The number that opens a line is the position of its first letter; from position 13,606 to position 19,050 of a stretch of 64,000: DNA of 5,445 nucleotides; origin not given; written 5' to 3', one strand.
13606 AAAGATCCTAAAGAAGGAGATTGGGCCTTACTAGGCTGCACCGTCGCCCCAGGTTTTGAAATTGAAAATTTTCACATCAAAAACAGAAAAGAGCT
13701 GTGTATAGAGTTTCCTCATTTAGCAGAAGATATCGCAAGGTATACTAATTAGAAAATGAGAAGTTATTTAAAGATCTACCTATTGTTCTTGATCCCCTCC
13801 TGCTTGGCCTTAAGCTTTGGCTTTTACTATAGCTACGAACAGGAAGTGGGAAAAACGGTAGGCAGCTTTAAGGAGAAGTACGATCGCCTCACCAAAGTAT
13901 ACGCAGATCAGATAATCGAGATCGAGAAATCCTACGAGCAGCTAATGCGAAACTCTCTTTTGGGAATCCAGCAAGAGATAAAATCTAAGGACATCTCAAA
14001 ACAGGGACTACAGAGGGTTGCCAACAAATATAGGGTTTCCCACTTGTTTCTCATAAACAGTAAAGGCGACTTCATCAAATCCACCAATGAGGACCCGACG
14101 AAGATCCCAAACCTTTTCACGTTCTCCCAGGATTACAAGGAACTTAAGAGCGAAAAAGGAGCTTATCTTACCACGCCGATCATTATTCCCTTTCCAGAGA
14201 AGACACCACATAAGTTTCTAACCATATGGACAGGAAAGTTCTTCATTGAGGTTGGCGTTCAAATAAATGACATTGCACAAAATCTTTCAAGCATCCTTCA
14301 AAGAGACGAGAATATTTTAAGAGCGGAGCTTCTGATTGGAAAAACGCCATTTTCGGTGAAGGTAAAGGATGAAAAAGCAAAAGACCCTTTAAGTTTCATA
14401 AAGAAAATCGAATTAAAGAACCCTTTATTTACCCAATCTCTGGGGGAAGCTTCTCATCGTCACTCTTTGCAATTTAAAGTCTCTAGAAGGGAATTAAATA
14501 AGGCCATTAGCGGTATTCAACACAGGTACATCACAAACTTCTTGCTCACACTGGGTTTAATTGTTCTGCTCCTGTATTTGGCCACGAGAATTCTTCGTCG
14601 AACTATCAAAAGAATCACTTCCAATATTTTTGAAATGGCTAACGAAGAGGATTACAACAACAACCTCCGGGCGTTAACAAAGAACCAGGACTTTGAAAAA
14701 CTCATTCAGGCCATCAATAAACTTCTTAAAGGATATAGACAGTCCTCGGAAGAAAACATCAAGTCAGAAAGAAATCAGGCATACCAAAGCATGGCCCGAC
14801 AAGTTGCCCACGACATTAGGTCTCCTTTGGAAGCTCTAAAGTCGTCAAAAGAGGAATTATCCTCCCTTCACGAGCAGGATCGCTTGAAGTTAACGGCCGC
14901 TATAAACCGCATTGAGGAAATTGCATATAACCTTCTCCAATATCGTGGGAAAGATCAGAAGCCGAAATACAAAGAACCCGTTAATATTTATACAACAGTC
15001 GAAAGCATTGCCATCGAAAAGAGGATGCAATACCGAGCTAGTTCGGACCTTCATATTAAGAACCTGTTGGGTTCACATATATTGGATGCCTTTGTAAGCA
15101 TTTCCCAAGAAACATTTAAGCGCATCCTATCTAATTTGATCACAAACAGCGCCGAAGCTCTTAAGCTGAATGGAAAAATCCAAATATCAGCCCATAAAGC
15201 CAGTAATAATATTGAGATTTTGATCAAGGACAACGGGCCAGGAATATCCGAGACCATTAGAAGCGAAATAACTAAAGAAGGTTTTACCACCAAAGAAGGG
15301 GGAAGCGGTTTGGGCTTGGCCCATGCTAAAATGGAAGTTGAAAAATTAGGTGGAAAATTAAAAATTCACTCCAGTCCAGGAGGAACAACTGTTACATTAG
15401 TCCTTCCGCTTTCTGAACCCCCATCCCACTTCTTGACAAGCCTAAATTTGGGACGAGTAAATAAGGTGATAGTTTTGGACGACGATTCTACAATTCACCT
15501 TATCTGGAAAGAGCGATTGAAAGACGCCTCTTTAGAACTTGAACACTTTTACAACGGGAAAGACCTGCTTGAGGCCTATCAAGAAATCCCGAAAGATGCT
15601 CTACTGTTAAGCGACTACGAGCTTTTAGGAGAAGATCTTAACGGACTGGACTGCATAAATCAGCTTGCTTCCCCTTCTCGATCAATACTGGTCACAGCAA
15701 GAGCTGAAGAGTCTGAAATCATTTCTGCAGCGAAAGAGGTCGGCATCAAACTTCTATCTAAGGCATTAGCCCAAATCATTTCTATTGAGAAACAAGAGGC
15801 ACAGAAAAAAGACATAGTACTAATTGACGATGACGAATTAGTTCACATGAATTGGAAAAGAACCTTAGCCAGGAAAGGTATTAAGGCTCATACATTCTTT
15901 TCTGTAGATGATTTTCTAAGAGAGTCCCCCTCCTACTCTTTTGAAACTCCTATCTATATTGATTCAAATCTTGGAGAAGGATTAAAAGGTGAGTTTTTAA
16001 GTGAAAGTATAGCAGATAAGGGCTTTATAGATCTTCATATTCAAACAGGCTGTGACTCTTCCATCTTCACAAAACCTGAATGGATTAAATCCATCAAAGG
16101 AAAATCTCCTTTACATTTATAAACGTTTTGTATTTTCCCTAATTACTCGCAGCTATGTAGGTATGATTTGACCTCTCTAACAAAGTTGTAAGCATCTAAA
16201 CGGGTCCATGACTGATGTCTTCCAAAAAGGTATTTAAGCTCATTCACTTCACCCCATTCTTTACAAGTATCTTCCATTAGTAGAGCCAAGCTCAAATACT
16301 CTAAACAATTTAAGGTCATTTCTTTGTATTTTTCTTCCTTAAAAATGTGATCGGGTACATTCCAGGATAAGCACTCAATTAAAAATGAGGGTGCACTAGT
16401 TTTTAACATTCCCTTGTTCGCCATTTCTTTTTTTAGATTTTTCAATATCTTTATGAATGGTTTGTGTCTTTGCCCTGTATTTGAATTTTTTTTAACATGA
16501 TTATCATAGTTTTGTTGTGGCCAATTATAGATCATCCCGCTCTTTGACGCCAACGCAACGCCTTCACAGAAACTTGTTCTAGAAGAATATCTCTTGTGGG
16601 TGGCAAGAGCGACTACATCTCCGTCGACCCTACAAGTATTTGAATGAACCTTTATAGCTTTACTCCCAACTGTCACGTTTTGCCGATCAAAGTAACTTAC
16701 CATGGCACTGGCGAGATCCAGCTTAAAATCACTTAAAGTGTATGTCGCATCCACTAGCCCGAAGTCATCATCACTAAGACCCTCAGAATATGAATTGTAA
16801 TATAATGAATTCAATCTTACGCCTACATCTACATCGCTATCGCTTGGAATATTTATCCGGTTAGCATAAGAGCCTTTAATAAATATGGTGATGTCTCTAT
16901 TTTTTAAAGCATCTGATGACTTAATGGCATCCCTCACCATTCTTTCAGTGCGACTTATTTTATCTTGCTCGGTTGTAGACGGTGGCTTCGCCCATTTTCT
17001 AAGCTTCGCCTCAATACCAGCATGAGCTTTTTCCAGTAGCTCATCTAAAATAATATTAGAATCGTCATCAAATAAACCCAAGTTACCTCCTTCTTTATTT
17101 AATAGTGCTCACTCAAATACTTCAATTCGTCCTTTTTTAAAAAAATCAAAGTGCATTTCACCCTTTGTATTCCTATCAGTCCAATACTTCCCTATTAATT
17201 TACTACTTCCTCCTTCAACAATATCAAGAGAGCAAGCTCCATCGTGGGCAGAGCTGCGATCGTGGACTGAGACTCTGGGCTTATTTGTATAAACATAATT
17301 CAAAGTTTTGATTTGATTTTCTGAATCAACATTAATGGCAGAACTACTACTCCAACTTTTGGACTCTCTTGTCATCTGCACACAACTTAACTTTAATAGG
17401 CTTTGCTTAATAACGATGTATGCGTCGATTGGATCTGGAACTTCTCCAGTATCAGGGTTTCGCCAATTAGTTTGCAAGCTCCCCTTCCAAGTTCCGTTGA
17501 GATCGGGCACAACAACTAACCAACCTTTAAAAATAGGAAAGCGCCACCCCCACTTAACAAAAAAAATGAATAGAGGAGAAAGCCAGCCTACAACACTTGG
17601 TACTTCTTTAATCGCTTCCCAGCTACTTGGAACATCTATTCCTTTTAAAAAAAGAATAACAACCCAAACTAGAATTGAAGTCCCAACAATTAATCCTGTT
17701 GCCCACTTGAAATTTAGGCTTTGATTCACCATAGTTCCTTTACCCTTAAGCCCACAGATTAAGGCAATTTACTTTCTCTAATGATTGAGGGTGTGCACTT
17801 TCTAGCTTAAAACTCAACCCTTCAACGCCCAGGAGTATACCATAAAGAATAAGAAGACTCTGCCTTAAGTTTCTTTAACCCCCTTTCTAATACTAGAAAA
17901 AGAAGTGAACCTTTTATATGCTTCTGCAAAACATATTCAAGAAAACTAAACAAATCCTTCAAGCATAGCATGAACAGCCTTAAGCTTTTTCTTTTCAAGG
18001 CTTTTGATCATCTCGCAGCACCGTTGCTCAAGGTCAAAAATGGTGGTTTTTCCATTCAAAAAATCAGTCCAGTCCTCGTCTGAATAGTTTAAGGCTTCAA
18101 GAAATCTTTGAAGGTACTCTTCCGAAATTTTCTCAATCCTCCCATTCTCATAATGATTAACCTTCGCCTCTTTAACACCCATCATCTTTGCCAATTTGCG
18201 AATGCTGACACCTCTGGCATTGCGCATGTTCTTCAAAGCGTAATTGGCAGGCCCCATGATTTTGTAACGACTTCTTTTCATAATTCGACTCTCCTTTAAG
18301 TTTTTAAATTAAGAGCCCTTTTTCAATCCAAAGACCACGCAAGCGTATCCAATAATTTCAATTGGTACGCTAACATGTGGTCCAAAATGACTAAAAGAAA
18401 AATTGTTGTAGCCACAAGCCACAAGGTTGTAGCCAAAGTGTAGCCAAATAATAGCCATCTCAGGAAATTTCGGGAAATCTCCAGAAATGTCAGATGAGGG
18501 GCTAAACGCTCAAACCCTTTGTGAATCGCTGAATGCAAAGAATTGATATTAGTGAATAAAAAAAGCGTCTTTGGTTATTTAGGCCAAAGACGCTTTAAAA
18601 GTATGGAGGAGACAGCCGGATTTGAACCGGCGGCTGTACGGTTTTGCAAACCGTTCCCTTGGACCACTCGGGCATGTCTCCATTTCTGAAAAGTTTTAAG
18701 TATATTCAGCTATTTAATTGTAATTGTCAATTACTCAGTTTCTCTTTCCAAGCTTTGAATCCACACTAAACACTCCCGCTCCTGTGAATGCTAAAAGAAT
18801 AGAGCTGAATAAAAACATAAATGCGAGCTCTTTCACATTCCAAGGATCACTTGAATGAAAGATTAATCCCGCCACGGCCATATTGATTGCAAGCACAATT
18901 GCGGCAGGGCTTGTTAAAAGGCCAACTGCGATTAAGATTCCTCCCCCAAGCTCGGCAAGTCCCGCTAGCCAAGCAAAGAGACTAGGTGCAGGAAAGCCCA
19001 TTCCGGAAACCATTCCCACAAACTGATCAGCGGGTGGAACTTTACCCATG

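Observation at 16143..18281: Minimal CBASS-like module (2TM/beta-rich effector + CD-NTase-like cyclase) with an XRE regulator, wedged beside tRNA-Cys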

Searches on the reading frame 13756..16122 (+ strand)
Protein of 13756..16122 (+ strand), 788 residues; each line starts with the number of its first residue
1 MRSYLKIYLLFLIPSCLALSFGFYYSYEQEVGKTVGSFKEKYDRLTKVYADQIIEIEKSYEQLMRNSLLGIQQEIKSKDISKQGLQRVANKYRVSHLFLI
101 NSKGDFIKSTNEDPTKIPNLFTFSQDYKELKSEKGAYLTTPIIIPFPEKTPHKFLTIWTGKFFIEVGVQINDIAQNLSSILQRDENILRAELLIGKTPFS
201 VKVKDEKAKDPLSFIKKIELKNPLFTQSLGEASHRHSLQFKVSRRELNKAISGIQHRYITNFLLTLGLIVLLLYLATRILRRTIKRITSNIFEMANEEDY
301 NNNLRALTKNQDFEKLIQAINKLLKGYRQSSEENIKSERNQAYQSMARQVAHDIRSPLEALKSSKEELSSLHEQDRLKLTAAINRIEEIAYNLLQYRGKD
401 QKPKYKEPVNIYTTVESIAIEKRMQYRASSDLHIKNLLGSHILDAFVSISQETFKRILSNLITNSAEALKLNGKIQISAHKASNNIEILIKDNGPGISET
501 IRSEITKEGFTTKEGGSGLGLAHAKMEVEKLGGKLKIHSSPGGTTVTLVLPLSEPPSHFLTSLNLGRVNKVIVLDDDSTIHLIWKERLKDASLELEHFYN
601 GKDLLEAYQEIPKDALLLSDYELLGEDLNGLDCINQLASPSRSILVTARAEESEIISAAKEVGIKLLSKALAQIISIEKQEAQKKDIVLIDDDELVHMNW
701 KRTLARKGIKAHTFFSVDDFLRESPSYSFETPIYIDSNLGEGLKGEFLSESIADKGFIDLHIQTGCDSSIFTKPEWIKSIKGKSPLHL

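Call 44: find_homologous_proteins(query=window:13756-16122:+, max_evalue=1e-30)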
Query window:13756-16122:+ (788 aa): 82 proteins with E <= 1e-30 among 8000 candidates.
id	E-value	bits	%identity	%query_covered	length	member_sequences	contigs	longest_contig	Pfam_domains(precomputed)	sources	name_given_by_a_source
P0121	0.0e+0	1712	99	100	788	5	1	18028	PF02518.32,PF00072.31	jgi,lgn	-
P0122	0.0e+0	1627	97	97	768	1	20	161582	PF02518.32,PF00072.31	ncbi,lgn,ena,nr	ncbi:MAG: hypothetical protein CMJ16_02330 [Peredibacter sp.]|nr:hypothetical protein [Peredibacter 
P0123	0.0e+0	1627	97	97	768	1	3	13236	PF02518.32,PF00072.31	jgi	-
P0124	0.0e+0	1424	83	100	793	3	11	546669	PF02518.32,PF00072.31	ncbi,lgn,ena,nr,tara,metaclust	ncbi:MAG: hypothetical protein CME67_06905 [Halobacteriovoraceae bacterium]|nr:hypothetical protein 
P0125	0.0e+0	1124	65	100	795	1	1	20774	PF02518.32,PF00072.31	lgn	-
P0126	1.9e-294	997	59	97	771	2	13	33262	PF02518.32,PF00072.31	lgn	-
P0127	2.9e-241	821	52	100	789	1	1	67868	PF02518.32,PF00072.31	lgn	-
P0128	1.2e-227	776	48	99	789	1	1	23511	PF02518.32,PF00072.31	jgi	jgi:signal transduction histidine kinase/FixJ family two-component response regulator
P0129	5.2e-225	767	47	100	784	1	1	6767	PF02518.32,PF00072.31,PF14501.13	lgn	-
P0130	9.3e-203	694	45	100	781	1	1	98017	PF02518.32,PF00072.31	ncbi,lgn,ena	-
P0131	7.7e-198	678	45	100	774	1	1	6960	PF02518.32,PF00072.31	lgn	-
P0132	5.9e-197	675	44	100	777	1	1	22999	PF02518.32,PF00072.31,PF14501.13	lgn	-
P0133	8.7e-194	664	44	100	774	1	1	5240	PF02743.25,PF02518.32,PF00072.31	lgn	-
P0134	2.6e-172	593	39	99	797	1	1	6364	PF02518.32,PF00072.31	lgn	-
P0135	2.5e-131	458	38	77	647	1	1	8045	PF02518.32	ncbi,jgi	jgi:C4-dicarboxylate-specific signal transduction histidine kinase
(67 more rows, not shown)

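Call 45: find_encoding_contigs(protein=P0124, flank=7000, max_places=2)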
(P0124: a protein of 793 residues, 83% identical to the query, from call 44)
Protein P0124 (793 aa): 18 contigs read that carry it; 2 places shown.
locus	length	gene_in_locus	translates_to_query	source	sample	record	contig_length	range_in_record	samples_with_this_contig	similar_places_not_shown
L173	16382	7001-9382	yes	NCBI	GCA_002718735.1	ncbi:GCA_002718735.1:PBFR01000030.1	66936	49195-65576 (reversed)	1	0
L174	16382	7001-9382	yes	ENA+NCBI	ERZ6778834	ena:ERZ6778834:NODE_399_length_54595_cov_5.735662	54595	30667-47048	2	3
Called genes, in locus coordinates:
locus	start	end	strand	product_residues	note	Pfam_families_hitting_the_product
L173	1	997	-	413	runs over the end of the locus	-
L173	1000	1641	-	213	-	-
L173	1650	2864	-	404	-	-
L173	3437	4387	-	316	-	PF01545:Cation_efflux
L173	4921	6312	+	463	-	PF00072:Response_reg, PF00158:Sigma54_activat, PF14532:Sigma54_activ_2, PF00004:AAA (weak), PF07728:AAA_5, PF25601:AAA_lid_14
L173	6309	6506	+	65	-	-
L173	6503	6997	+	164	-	PF06172:Cupin_5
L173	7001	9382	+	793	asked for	PF00072:Response_reg (faint), PF02518:HATPase_c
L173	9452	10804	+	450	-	PF14817:HAUS5 (weak)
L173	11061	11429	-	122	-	PF01381:HTH_3, PF13560:HTH_31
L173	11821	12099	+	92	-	-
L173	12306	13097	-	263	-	-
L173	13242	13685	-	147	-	-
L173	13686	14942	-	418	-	-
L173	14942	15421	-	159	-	-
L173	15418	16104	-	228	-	-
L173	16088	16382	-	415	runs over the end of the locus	PF02321:OEP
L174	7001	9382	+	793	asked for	PF00072:Response_reg (faint), PF02518:HATPase_c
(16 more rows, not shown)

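Call 46: find_encoding_contigs(protein=P0126, flank=7000, max_places=2)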
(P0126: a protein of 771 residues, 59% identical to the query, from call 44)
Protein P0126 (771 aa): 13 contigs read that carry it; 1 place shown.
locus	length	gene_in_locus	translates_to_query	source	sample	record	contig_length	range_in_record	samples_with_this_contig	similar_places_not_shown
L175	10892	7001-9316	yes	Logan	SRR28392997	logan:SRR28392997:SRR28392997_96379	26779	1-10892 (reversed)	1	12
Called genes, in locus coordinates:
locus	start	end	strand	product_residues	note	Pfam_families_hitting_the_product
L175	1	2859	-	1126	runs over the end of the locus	PF13385:Laminin_G_3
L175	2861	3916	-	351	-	-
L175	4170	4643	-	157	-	-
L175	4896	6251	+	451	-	PF00072:Response_reg, PF00158:Sigma54_activat, PF14532:Sigma54_activ_2, PF00004:AAA, PF07728:AAA_5, PF25601:AAA_lid_14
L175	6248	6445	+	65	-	-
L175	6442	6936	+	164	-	PF06172:Cupin_5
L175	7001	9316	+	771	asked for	PF02518:HATPase_c, PF00072:Response_reg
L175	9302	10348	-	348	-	PF22022:Phage_int_M (weak), PF00589:Phage_integrase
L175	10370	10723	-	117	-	PF13560:HTH_31 (weak), PF01381:HTH_3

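Call 77: search_protein_families(library=padloc, proteins=[L173:9452-10804:+], max_evalue=0.001)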
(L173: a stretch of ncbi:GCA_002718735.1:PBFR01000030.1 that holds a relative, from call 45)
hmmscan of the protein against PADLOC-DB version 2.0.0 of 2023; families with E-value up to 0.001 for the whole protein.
L173:9452-10804:+ (450 aa): 14 families
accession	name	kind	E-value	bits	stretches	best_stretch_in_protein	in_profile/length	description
PDLC00580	JetC3|JetC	-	1.2e-06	25.1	1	137-280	252-395/1068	DUF3584 domain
PDLC03865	LmuB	-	2.3e-06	24.1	1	143-286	554-684/1007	-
PDLC03859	LmuB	-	2.7e-06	24.9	1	153-289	341-470/611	-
PDLC00581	JetC3|JetC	-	8.6e-06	21.8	1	149-286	766-902/1473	DUF3584 domain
PDLC00553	JetC2|JetC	-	0.00013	18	1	159-280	865-986/1361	DUF3584 domain; MukB-like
PDLC00647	ZorA3|ZorA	-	0.00019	18.1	1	178-277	341-481/780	MotA/ExbB/TolQ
PDLC00513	JetC1|JetC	-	0.00021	17.5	1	161-275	272-804/1140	DUF3584 domain; MukB-like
PDLC00582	JetC3|JetC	-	0.00027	16.9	1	146-283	252-897/1472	DUF3584 domain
PDLC00550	JetC2|JetC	-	0.00029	16.7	1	153-279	272-402/1355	DUF3584 domain; MukB-like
PDLC00503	JetC1|JetC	-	0.00033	16.8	1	160-293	273-404/1146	DUF3584 domain; MukB-like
PDLC02730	PbeC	-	0.00044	17.1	1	130-278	356-502/651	PbeC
PDLC03868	LmuB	-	0.00065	16.1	1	157-279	313-433/1035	-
PDLC03861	LmuB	-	0.00074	15.5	1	152-278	533-660/1213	-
PDLC00519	JetC1|JetC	-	0.00094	15.5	0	143-285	216-381/1097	DUF3584 domain; MukB-like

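Call 78: search_protein_families(library=pfam, proteins=[L173:9452-10804:+], max_evalue=0.01)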
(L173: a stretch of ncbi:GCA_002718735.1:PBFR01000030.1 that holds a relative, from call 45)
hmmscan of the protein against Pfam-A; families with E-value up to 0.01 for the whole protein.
L173:9452-10804:+ (450 aa): 9 families
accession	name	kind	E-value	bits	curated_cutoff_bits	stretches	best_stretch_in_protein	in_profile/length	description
PF14817.11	HAUS5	-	1.7e-05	24.4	25.6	1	181-277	68-164/643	HAUS augmin-like complex subunit 5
PF05911.16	FPP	-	5.2e-05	22.2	40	1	170-280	683-789/871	Filament-like plant protein, long coiled-coil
PF02601.20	Exonuc_VII_L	-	0.00086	19.3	35.9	1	185-281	150-246/315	Exonuclease VII, large subunit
PF17675.6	APG6_N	-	0.0015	19.4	45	0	214-283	33-104/132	Apg6 coiled-coil region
PF00261.25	Tropomyosin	-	0.0037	17.2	38.6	1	157-284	54-184/242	Tropomyosin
PF16454.10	PI3K_P85_iSH2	-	0.0052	16.8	31.5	0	235-284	98-147/161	Phosphatidylinositol 3-kinase regulatory subunit P85 inter-SH2 domain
PF14932.11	HAUS-augmin3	-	0.008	16.1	29.4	1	144-258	51-159/260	HAUS augmin-like complex subunit 3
PF16808.10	PKcGMP_CC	-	0.009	16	35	1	197-212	8-23/35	Coiled-coil N-terminus of cGMP-dependent protein kinase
PF15397.11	DUF4618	-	0.0096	15.8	34.9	1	208-277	45-112/258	Domain of unknown function (DUF4618)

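Call 83: search_protein_families(library=padloc, proteins=[window:13756-16122:+], max_evalue=0.00001)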
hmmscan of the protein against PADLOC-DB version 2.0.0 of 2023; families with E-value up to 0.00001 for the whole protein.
window:13756-16122:+ (788 aa): 0 families

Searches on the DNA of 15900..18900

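Call 85: search_rna_families(source=window, start=15900, end=18900, threshold=evalue, max_evalue=1)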
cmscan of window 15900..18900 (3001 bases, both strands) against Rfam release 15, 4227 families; matches with E-value up to 1: 3.
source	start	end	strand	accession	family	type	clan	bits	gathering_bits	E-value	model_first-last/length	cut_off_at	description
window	18607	18681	-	RF00005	tRNA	Gene; tRNA;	CL00001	61.3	29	3.7e-12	1-71/71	no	tRNA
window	18606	18681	+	RF04354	Plastid-ycf2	Cis-reg;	-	24.9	65.7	0.043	1-75/75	no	Plastid-ycf2 5UTR RNA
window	18607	18646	+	RF04351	Plastid-psbl-rps4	Cis-reg;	-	21.6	68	0.27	1-53/53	no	Plastid-psbl-rps4 3UTR RNA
